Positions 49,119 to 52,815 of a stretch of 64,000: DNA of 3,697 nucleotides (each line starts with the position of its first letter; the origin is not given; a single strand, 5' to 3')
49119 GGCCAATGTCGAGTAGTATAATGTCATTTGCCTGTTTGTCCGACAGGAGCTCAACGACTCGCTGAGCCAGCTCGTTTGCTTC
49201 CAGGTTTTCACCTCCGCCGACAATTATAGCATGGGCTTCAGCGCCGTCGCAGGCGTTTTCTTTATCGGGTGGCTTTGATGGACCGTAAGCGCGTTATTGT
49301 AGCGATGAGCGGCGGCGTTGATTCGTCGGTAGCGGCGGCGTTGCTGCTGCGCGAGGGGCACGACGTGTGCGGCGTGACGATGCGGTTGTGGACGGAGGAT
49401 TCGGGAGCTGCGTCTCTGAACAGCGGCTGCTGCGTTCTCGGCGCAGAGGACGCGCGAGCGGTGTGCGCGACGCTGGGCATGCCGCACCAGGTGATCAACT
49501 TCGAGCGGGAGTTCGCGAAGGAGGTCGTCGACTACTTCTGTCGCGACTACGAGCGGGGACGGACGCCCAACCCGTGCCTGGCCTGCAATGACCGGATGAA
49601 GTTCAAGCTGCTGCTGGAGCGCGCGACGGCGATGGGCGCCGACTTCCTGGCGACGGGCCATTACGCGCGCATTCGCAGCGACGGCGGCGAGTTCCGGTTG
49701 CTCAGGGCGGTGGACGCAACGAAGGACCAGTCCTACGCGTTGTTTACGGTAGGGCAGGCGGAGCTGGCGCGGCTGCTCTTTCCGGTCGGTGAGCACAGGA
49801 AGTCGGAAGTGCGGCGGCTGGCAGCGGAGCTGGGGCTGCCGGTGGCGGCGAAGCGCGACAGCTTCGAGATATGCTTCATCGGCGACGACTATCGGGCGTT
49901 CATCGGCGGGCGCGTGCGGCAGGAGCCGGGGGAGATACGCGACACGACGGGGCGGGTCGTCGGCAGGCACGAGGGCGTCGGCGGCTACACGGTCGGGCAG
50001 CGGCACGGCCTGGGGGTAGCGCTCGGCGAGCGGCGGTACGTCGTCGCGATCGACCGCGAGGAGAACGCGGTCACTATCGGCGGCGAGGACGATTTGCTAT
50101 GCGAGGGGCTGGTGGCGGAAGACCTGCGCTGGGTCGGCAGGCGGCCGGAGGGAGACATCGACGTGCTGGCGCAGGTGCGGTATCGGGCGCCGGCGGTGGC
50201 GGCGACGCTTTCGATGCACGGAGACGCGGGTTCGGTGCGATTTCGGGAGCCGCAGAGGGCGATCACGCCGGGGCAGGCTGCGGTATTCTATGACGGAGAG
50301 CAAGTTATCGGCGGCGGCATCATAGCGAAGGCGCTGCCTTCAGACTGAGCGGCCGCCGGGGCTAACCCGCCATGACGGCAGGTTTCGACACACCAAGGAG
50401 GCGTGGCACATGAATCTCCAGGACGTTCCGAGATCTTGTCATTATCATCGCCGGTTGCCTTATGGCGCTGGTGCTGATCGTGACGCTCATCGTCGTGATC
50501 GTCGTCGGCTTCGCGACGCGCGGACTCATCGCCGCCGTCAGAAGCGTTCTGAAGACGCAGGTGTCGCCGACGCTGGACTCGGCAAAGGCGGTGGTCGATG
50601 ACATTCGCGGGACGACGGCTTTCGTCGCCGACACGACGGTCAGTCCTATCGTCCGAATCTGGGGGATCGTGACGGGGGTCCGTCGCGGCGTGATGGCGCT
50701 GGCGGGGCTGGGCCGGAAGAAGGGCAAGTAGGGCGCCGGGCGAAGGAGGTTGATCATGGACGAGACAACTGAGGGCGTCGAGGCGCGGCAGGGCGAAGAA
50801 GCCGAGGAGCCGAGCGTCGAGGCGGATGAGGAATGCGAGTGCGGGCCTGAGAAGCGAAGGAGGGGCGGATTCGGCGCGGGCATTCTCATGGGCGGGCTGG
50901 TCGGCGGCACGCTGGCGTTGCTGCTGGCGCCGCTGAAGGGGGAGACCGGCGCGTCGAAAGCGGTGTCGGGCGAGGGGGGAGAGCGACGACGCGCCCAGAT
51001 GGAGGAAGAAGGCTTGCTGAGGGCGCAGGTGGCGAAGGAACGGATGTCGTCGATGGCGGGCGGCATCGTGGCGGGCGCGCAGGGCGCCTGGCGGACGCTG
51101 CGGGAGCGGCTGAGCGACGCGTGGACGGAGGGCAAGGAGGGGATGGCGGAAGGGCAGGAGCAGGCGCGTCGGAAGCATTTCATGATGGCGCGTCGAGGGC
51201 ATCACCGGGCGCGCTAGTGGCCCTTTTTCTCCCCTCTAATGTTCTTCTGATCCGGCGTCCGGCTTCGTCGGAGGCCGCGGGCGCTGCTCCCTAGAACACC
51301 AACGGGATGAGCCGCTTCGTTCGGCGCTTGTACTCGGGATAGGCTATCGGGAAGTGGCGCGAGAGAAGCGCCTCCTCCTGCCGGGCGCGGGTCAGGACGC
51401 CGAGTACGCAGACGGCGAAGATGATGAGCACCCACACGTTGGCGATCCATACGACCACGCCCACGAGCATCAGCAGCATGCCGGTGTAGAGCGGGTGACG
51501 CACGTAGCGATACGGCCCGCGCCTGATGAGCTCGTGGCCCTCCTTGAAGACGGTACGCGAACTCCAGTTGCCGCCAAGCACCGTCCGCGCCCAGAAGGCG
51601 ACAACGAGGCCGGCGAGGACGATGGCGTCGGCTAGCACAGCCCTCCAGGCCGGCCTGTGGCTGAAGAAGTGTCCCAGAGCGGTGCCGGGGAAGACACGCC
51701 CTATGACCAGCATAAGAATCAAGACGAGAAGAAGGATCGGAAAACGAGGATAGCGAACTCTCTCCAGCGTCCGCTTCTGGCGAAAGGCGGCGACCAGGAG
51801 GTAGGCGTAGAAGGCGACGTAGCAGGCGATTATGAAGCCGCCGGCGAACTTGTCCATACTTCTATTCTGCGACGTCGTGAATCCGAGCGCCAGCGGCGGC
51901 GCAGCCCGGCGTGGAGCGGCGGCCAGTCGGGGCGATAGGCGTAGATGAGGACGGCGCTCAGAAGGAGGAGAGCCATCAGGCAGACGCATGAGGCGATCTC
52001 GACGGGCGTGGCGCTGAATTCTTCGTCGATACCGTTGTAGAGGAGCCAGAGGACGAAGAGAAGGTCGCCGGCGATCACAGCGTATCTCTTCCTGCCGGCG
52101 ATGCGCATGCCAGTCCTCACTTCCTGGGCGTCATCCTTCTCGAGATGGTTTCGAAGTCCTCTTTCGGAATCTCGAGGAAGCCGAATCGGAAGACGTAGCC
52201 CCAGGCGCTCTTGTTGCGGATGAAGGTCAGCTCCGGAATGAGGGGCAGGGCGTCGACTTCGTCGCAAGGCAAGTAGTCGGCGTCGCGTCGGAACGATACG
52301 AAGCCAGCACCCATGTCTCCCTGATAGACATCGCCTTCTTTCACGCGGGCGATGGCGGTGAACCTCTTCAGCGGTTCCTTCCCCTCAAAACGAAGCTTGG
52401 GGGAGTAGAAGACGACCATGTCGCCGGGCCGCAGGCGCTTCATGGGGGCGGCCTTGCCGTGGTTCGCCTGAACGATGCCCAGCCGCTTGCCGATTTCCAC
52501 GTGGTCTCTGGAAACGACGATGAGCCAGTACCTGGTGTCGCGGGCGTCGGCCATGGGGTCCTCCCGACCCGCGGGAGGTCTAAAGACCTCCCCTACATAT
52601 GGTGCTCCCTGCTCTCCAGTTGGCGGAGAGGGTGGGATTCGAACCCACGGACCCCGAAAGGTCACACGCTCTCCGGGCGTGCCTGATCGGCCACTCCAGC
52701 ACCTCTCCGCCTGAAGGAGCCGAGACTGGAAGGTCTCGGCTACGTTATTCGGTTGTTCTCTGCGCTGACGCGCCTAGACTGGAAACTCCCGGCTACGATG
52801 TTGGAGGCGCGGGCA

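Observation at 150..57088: Six of about eleven frame-breaking indels sit on one 7-mer, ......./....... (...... plus one base)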

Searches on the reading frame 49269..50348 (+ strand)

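Call 32: search_protein_families(library=pfam, proteins=[window:49269-50348:+], max_evalue=0.000001)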
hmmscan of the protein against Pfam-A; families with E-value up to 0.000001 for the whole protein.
window:49269-50348:+ (359 aa): 3 families
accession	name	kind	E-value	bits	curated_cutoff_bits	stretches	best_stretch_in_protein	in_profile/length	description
PF03054.22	tRNA_Me_trans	-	3.7e-73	245.9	20.6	1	7-205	1-201/202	tRNA methyl transferase HUP domain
PF20258.4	tRNA_Me_trans_C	-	1.8e-20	73.5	20.6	1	280-352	3-77/77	Aminomethyltransferase beta-barrel domain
PF20259.3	tRNA_Me_trans_M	-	4.1e-18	65.1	27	1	210-271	2-65/66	tRNA methyl transferase PRC-barrel domain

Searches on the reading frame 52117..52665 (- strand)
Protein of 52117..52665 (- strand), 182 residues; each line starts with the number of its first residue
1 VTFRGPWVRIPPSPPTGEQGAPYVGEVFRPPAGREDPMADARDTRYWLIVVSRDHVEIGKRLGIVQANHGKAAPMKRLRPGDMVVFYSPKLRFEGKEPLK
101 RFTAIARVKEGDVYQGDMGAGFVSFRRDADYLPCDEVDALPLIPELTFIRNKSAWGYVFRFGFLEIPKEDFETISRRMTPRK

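Call 33: search_protein_families(library=pfam, proteins=[window:52117-52665:-], max_evalue=0.00001)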
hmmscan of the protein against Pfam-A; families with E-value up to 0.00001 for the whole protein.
window:52117-52665:- (182 aa): 1 family
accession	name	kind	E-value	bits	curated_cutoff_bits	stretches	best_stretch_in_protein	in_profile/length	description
PF01878.24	EVE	-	3.8e-14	53.4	23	1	45-175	1-143/145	EVE domain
